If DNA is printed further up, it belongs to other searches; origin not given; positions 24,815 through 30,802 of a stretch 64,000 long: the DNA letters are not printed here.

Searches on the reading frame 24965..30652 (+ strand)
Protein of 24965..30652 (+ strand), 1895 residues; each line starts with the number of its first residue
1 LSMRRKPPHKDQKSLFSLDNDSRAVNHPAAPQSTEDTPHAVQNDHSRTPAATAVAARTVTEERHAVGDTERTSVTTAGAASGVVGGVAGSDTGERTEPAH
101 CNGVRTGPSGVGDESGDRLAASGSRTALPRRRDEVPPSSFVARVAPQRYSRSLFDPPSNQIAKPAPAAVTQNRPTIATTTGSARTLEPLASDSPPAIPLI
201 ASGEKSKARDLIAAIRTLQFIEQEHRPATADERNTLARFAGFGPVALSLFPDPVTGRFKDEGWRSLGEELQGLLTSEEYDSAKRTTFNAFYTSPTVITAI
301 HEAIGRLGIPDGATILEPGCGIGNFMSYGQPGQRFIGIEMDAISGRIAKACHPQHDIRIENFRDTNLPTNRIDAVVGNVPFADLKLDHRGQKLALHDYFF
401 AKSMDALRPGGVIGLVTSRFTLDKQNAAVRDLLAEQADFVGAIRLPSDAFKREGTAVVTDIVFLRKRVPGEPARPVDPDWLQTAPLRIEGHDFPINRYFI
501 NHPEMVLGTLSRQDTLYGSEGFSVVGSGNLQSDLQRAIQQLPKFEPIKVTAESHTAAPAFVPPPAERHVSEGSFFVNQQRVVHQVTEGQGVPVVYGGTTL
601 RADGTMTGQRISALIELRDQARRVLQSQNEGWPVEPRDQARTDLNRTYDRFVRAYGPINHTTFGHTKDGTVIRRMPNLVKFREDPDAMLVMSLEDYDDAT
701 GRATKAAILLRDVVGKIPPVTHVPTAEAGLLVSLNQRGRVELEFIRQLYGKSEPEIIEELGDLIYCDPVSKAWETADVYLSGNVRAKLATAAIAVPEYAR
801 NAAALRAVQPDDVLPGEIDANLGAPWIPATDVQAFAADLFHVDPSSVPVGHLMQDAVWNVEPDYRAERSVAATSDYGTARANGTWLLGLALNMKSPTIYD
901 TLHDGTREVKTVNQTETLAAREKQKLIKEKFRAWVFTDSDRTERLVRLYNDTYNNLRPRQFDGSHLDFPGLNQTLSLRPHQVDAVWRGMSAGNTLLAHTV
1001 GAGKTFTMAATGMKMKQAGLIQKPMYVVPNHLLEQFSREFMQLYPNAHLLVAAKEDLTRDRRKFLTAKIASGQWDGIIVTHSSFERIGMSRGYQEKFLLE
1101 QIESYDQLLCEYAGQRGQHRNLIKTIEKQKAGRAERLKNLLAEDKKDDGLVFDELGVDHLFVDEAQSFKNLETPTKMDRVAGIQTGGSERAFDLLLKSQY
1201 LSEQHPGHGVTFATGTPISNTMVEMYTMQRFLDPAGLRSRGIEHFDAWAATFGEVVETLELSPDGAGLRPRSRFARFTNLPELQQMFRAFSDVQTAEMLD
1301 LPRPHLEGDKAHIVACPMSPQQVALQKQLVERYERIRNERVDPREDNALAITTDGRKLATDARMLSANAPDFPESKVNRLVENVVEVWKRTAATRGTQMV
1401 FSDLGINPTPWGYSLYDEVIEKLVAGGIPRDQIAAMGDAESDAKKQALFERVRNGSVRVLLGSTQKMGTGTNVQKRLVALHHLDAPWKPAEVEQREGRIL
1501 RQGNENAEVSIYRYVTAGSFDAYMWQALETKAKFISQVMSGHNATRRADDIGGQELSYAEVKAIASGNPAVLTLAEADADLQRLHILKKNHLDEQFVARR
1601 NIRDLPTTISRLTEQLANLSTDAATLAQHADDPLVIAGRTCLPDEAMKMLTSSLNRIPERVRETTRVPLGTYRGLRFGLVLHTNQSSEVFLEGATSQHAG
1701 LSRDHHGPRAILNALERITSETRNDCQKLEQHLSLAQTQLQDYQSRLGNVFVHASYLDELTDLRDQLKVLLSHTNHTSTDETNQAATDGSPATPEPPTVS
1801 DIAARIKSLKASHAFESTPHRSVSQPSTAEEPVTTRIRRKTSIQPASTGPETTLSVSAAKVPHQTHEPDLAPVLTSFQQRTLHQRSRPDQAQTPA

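Call 19: search_protein_families(library=pfam, proteins=[window:24965-30652:+], max_evalue=0.001)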
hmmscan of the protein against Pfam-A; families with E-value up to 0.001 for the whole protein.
window:24965-30652:+ (1895 aa): 3 families
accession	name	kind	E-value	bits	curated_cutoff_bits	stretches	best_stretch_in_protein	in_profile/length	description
PF04851.21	ResIII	-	2.7e-07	31.1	22.5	1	975-1088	2-114/164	Type III restriction enzyme, res subunit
PF00176.29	SNF2-rel_dom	-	1.2e-06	28.3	24.9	0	990-1170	16-139/290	SNF2-related domain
PF00271.37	Helicase_C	-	1.3e-05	25.8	23.5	1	1443-1503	52-110/110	Helicase conserved C-terminal domain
